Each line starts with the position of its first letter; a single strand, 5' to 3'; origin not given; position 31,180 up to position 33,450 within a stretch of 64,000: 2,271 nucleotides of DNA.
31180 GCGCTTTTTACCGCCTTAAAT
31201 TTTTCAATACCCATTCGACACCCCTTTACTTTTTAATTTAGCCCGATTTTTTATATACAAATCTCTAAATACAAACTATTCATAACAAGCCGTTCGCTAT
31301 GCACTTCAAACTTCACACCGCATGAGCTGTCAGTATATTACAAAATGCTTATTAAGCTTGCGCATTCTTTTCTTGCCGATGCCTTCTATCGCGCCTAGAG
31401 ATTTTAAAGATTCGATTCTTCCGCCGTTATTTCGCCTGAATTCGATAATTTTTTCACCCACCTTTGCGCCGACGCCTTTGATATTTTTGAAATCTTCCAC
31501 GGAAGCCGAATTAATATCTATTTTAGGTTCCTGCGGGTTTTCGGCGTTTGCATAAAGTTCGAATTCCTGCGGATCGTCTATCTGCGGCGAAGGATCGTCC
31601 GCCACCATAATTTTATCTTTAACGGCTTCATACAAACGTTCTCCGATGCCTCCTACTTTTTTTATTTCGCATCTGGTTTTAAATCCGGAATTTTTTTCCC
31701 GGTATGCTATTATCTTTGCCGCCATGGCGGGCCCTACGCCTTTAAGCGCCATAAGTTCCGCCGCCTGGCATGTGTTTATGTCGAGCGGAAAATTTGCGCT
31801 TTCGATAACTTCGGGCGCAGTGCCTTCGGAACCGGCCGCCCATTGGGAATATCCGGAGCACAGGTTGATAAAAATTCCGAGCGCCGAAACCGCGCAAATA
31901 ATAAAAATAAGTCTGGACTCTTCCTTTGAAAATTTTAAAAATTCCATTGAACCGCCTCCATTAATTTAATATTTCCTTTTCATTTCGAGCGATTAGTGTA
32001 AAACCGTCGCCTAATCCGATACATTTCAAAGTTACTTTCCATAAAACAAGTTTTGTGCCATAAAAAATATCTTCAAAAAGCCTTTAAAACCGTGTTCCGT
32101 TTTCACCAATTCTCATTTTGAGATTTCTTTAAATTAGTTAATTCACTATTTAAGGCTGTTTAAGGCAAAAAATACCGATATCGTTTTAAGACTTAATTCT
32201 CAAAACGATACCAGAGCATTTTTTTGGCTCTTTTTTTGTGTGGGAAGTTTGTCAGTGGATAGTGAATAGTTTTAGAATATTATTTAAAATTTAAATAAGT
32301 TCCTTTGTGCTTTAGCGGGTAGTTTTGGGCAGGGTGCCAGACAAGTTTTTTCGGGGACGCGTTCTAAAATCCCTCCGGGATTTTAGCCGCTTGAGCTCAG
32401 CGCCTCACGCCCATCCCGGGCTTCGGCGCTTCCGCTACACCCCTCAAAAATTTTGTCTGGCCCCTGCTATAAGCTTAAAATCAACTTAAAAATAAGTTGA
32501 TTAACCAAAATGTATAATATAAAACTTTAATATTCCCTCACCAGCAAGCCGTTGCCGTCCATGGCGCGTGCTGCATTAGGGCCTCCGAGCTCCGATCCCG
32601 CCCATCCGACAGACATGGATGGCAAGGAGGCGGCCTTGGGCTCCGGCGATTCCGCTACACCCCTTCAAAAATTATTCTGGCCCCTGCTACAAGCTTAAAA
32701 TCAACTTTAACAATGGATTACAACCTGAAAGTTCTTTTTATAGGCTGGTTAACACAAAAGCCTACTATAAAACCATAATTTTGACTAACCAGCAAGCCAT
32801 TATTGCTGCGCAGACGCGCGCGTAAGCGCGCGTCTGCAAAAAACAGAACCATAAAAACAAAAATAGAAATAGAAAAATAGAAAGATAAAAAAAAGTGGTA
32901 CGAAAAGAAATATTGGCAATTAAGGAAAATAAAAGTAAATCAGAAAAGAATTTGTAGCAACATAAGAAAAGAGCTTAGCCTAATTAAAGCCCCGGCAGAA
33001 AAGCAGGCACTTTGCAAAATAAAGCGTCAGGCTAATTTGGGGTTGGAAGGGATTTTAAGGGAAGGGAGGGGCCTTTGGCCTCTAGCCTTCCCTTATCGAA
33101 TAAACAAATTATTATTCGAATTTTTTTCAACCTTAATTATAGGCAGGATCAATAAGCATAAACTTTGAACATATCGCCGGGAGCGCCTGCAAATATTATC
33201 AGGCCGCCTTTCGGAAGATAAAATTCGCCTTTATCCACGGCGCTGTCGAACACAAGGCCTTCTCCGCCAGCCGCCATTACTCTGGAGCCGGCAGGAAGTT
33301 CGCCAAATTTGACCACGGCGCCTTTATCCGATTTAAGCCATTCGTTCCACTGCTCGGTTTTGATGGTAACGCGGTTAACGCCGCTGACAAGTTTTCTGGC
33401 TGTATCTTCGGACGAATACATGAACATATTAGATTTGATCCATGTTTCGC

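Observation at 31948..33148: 1.2-kb gene-free tract with degenerate ~100-bp direct repeats, multiple hairpins and possible unannotated RNA(s)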

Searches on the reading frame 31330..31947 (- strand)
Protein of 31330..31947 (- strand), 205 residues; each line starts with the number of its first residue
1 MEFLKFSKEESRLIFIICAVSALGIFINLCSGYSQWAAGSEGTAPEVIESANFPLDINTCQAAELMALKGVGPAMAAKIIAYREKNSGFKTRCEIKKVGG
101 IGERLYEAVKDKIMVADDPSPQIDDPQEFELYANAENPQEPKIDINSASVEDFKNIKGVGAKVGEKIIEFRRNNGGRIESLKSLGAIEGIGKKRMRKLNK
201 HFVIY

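Call 14: search_protein_families(library=pfam, proteins=[window:31330-31947:-])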
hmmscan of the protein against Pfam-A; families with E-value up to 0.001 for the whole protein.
window:31330-31947:- (205 aa): 7 families
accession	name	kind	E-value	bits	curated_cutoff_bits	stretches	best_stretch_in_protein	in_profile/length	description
PF12836.13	HHH_3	-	1.8e-34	118.1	27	2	55-113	6-64/65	Helix-hairpin-helix motif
PF00633.29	HHH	-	8.2e-15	54.2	24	1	57-82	5-30/30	Helix-hairpin-helix motif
PF14520.12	HHH_5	-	6.7e-10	39.7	27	0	144-171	28-55/57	Helix-hairpin-helix domain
PF14716.13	HHH_8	-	5.1e-09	36.8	30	0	52-84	39-69/73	Helix-hairpin-helix domain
PF12826.13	HHH_2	-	5.3e-07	30.1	27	0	145-173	29-57/64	Helix-hairpin-helix motif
PF06514.17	PsbU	-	3.9e-06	27.2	24.5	0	141-204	13-74/93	Photosystem II 12 kDa extrinsic protein (PsbU)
PF14579.12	HHH_6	-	6.7e-06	26.7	25.6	0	65-91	27-53/90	Helix-hairpin-helix motif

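Call 17: find_encoding_contigs(protein=window:31330-31947:-, flank=4000, max_places=10)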
Protein window:31330-31947:- (205 aa): 22 contigs read that carry it; 10 places shown.
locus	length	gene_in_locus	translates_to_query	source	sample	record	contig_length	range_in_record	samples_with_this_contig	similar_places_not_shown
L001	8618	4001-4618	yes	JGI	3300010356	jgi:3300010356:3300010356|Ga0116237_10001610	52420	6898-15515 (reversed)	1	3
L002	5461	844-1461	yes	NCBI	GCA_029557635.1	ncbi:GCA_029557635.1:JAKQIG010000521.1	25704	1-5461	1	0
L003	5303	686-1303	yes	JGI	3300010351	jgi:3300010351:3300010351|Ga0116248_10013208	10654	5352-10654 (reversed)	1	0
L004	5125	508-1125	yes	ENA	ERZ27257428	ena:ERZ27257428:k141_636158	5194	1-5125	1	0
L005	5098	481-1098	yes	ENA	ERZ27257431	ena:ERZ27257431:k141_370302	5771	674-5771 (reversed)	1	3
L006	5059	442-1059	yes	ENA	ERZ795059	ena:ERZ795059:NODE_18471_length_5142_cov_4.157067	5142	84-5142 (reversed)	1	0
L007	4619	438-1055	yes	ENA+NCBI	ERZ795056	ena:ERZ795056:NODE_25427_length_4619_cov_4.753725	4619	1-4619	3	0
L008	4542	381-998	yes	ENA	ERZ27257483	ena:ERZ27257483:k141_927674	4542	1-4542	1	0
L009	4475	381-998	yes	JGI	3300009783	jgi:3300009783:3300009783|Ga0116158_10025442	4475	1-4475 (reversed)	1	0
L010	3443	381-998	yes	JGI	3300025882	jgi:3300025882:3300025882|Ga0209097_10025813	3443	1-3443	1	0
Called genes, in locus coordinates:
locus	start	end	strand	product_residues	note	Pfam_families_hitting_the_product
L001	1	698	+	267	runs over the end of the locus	-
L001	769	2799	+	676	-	PF00144:Beta-lactamase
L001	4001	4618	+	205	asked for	PF06514:PsbU (faint), PF14716:HHH_8 (faint), PF12836:HHH_3, PF14520:HHH_5 (faint), PF14579:HHH_6 (faint), PF00633:HHH (weak), PF12826:HHH_2 (faint), PF12836:HHH_3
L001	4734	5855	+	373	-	PF00154:RecA_N, PF08423:Rad51, PF06745:ATPase (weak), PF01637:ATPase_2 (weak), PF21096:RecA_C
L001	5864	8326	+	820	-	PF03772:Competence, PF00753:Lactamase_B, PF12706:Lactamase_B_2 (weak)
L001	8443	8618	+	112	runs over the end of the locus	PF01740:STAS, PF13466:STAS_2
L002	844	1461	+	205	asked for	PF06514:PsbU (faint), PF14716:HHH_8 (faint), PF12836:HHH_3, PF14520:HHH_5 (faint), PF14579:HHH_6 (faint), PF00633:HHH (weak), PF12826:HHH_2 (faint), PF12836:HHH_3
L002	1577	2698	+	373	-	PF00154:RecA_N, PF08423:Rad51, PF06745:ATPase (weak), PF01637:ATPase_2 (weak), PF21096:RecA_C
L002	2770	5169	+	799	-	PF03772:Competence, PF00753:Lactamase_B, PF12706:Lactamase_B_2 (weak)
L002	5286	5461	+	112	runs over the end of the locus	PF01740:STAS, PF13466:STAS_2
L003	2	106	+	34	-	?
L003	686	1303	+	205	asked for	PF06514:PsbU (faint), PF14716:HHH_8 (faint), PF12836:HHH_3, PF14520:HHH_5 (faint), PF14579:HHH_6 (faint), PF00633:HHH (weak), PF12826:HHH_2 (faint), PF12836:HHH_3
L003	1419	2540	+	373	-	PF00154:RecA_N, PF08423:Rad51, PF06745:ATPase (weak), PF01637:ATPase_2 (weak), PF21096:RecA_C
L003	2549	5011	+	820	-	PF03772:Competence, PF00753:Lactamase_B, PF12706:Lactamase_B_2 (weak)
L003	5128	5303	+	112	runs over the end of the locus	PF01740:STAS, PF13466:STAS_2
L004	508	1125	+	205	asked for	PF06514:PsbU (faint), PF14716:HHH_8 (faint), PF12836:HHH_3, PF14520:HHH_5 (faint), PF14579:HHH_6 (faint), PF00633:HHH (weak), PF12826:HHH_2 (faint), PF12836:HHH_3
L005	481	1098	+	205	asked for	PF06514:PsbU (faint), PF14716:HHH_8 (faint), PF12836:HHH_3, PF14520:HHH_5 (faint), PF14579:HHH_6 (faint), PF00633:HHH (weak), PF12826:HHH_2 (faint), PF12836:HHH_3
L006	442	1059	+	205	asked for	PF06514:PsbU (faint), PF14716:HHH_8 (faint), PF12836:HHH_3, PF14520:HHH_5 (faint), PF14579:HHH_6 (faint), PF00633:HHH (weak), PF12826:HHH_2 (faint), PF12836:HHH_3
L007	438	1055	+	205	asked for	PF06514:PsbU (faint), PF14716:HHH_8 (faint), PF12836:HHH_3, PF14520:HHH_5 (faint), PF14579:HHH_6 (faint), PF00633:HHH (weak), PF12826:HHH_2 (faint), PF12836:HHH_3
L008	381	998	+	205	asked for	PF06514:PsbU (faint), PF14716:HHH_8 (faint), PF12836:HHH_3, PF14520:HHH_5 (faint), PF14579:HHH_6 (faint), PF00633:HHH (weak), PF12826:HHH_2 (faint), PF12836:HHH_3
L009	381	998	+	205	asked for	PF06514:PsbU (faint), PF14716:HHH_8 (faint), PF12836:HHH_3, PF14520:HHH_5 (faint), PF14579:HHH_6 (faint), PF00633:HHH (weak), PF12826:HHH_2 (faint), PF12836:HHH_3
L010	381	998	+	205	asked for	PF06514:PsbU (faint), PF14716:HHH_8 (faint), PF12836:HHH_3, PF14520:HHH_5 (faint), PF14579:HHH_6 (faint), PF00633:HHH (weak), PF12826:HHH_2 (faint), PF12836:HHH_3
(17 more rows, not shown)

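Call 61: find_homologous_proteins(query=window:31330-31947:-, max_evalue=1e-20)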
Query window:31330-31947:- (205 aa): 11 proteins with E <= 1e-20 among 194 candidates.
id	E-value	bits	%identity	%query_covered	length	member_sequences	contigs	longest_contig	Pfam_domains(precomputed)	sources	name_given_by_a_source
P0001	7.6e-125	432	97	100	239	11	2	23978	PF12826.14,PF06514.18,PF14520.13,PF14716.14,PF12836.14,PF14579.13,PF00633.30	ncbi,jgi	-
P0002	4.8e-73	263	63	100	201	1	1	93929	PF12826.14,PF14520.13,PF14716.14,PF12836.14,PF00633.30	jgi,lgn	jgi:competence ComEA-like helix-hairpin-helix protein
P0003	1.1e-72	262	62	100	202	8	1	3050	PF12826.14,PF14520.13,PF14716.14,PF12836.14,PF00633.30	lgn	-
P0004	2.3e-72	261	62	100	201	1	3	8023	PF12826.14,PF14520.13,PF14716.14,PF12836.14,PF00633.30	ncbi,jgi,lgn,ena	-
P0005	4.3e-72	260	62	100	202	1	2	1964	PF12826.14,PF14520.13,PF14716.14,PF12836.14,PF00633.30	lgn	-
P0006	9.3e-71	255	61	100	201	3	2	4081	PF12826.14,PF14520.13,PF14716.14,PF12836.14,PF00633.30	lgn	-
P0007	4.6e-70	253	58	100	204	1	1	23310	PF12826.14,PF14520.13,PF14716.14,PF12836.14,PF14579.13,PF00633.30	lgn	-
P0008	3.1e-69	250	60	100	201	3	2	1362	PF12826.14,PF14520.13,PF14716.14,PF12836.14,PF00633.30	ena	-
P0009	2.1e-66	241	58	100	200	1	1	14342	PF12826.14,PF06514.18,PF14520.13,PF11798.15,PF14716.14,PF12836.14,PF14579.13,PF00633.30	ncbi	-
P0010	3.1e-55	205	52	98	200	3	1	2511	PF12826.14,PF14520.13,PF14716.14,PF12836.14,PF14579.13,PF00633.30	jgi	-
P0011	1.3e-53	199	50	98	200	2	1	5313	PF12826.14,PF14520.13,PF14716.14,PF12836.14,PF14579.13,PF00633.30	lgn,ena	-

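Call 62: find_encoding_contigs(protein=P0001, flank=5000, max_places=4)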
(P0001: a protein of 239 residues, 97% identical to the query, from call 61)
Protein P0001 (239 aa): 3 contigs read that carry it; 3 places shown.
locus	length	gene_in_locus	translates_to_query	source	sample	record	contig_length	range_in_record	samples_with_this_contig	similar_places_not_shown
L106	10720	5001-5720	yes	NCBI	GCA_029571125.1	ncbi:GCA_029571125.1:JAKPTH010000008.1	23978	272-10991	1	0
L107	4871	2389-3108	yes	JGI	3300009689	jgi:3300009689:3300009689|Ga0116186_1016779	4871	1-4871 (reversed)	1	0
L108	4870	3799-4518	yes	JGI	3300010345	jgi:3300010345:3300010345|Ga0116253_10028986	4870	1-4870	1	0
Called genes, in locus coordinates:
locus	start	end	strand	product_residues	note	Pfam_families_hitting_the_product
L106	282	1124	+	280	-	PF00753:Lactamase_B, PF12706:Lactamase_B_2 (weak), PF23023:Anti-Pycsar_Apyc1 (weak)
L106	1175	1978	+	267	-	-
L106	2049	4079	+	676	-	PF00144:Beta-lactamase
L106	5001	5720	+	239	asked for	PF06514:PsbU (faint), PF14520:HHH_5 (faint), PF14716:HHH_8 (faint), PF00633:HHH (weak), PF12826:HHH_2 (faint), PF12836:HHH_3, PF14579:HHH_6 (faint), PF12836:HHH_3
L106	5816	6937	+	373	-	PF00154:RecA_N, PF08423:Rad51, PF06745:ATPase (weak), PF01637:ATPase_2 (weak), PF21096:RecA_C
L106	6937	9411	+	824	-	PF03772:Competence, PF00753:Lactamase_B, PF12706:Lactamase_B_2 (faint)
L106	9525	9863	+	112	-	PF01740:STAS, PF13466:STAS_2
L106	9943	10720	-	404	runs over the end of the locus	-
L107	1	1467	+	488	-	?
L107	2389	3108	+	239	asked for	PF06514:PsbU (faint), PF14520:HHH_5 (faint), PF14716:HHH_8 (faint), PF00633:HHH (weak), PF12826:HHH_2 (faint), PF12836:HHH_3, PF14579:HHH_6 (faint), PF12836:HHH_3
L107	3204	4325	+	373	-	PF00154:RecA_N, PF08423:Rad51, PF06745:ATPase (weak), PF01637:ATPase_2 (weak), PF21096:RecA_C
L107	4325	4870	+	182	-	?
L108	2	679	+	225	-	?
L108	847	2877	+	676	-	PF00144:Beta-lactamase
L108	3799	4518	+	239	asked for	PF06514:PsbU (faint), PF14520:HHH_5 (faint), PF14716:HHH_8 (faint), PF00633:HHH (weak), PF12826:HHH_2 (faint), PF12836:HHH_3, PF14579:HHH_6 (faint), PF12836:HHH_3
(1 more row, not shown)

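Call 63: find_encoding_contigs(protein=P0002, flank=5000, max_places=3)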
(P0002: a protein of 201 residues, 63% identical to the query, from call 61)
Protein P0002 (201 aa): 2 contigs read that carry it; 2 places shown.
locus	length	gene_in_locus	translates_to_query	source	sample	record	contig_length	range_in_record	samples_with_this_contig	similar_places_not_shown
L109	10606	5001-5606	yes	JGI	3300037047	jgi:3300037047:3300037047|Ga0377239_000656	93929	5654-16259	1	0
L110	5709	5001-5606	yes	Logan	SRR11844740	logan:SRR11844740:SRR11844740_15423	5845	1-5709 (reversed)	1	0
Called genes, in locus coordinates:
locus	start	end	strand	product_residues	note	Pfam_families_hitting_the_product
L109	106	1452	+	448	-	PF13453:Zn_ribbon_TFIIB (weak), PF01694:Rhomboid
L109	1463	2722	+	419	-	PF05977:MFS_3, PF13347:MFS_2 (weak), PF07690:MFS_1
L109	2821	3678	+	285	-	PF00753:Lactamase_B, PF12706:Lactamase_B_2 (weak), PF23023:Anti-Pycsar_Apyc1 (weak)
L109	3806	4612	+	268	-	-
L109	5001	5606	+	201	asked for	PF12836:HHH_3, PF14520:HHH_5 (faint), PF14716:HHH_8 (faint), PF00633:HHH (faint), PF12826:HHH_2 (faint), PF12836:HHH_3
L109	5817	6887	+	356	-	PF00154:RecA_N, PF06745:ATPase (weak), PF08423:Rad51 (weak), PF13481:AAA_25 (faint), PF21096:RecA_C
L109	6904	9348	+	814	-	PF03772:Competence, PF00753:Lactamase_B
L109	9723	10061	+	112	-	PF01740:STAS, PF13466:STAS_2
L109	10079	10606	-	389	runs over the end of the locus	-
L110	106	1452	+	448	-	PF13453:Zn_ribbon_TFIIB (weak), PF01694:Rhomboid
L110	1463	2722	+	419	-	PF05977:MFS_3, PF13347:MFS_2 (weak), PF07690:MFS_1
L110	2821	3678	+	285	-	PF00753:Lactamase_B, PF12706:Lactamase_B_2 (weak), PF23023:Anti-Pycsar_Apyc1 (weak)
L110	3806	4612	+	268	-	-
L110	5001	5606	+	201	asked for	PF12836:HHH_3, PF14520:HHH_5 (faint), PF14716:HHH_8 (faint), PF00633:HHH (faint), PF12826:HHH_2 (faint), PF12836:HHH_3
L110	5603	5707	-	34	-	?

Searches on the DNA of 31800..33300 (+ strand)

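Call 4: search_rna_families(source=window, start=31800, end=33300, threshold=evalue, max_evalue=10, show_alignments=3)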
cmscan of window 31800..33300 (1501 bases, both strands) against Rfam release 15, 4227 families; matches with E-value up to 10: 9.
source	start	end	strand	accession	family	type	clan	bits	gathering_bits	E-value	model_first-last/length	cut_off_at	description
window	32088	32149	-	RF02644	Spy490380c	Gene; sRNA;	-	23.3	65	4.7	1-96/96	no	S. pyogenes small RNA Spy490380c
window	32168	32223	-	RF03616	MIR1888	Gene; miRNA;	-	23.1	72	0.14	1-101/101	no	MIR1888 microRNA precursor family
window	32165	32237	+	RF01859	Phe_leader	Cis-reg; leader;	-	21.6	55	0.98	1-125/125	no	Phenylalanine leader peptide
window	31896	31966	-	RF03387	mir-1902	Gene; miRNA;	-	17.4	80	3.9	1-79/79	no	mir-1902 microRNA precursor family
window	32113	32145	-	RF02925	6A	Gene; sRNA;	-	17.2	41.2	6.1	1-52/52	no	6A RNA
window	32667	32800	-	RF02410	snoR136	Gene; snRNA; snoRNA; HACA-box;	-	17.2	43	9.6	1-152/152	no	Small nucleolar RNA snoR136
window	32755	32842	-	RF04308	HCV_SL2531-SL2549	Cis-reg;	-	14.8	56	5.2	1-72/72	no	Hepatitis C virus stem-loop SL2531 and SL2549AU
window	32802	32867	+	RF02621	BSnc120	Gene; sRNA;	-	14.8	114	9.2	1-88/88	no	Brucella sRNA 120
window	32088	32289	-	RF02546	LSU_trypano_mito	Gene; rRNA;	CL00112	12.1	60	9.9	1-561/561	no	Trypanosomatid mitochondrial large subunit ribosomal RNA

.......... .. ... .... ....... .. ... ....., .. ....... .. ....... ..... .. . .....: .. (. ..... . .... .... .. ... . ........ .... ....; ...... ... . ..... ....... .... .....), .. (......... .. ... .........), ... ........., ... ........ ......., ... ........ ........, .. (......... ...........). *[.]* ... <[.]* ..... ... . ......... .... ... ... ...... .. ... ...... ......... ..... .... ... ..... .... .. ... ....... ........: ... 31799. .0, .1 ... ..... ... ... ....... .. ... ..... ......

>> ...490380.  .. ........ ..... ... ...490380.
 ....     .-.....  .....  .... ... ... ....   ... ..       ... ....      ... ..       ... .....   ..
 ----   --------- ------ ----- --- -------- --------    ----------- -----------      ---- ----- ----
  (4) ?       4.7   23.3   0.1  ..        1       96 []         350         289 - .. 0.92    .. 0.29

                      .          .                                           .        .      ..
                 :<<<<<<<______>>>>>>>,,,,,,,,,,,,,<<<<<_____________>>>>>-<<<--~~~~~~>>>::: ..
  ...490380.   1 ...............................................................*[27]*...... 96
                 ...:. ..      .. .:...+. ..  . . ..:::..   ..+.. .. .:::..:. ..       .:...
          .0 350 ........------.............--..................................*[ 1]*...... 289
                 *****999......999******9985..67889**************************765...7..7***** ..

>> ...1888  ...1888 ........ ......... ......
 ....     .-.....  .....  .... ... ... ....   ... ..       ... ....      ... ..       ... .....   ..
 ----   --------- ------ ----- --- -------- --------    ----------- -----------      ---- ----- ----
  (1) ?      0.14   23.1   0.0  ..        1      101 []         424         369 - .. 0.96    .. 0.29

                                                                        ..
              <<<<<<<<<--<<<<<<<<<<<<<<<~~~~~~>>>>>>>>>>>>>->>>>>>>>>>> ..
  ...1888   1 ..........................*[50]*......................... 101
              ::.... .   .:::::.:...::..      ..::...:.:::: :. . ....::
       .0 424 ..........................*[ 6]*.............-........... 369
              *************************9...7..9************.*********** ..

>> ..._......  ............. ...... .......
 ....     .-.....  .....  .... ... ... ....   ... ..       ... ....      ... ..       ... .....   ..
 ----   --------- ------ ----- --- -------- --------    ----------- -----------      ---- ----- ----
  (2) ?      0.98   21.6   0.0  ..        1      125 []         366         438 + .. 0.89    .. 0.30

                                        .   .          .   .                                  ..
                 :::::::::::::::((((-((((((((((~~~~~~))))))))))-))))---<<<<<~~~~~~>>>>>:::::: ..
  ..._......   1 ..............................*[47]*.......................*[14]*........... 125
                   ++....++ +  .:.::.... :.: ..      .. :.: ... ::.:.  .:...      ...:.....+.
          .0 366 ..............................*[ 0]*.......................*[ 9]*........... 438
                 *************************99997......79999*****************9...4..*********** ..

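Call 76: search_dna_similar(query=window:32255-33110:+, collection=plasmids, mode=distant, max_rows=8)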
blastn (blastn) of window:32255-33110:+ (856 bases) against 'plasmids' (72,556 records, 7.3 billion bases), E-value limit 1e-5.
No match.

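Call 77: search_dna_similar(query=window:32255-33110:+, collection=phages, mode=distant, max_rows=8)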
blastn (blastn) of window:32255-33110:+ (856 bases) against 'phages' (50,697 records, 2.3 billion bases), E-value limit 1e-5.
No match.
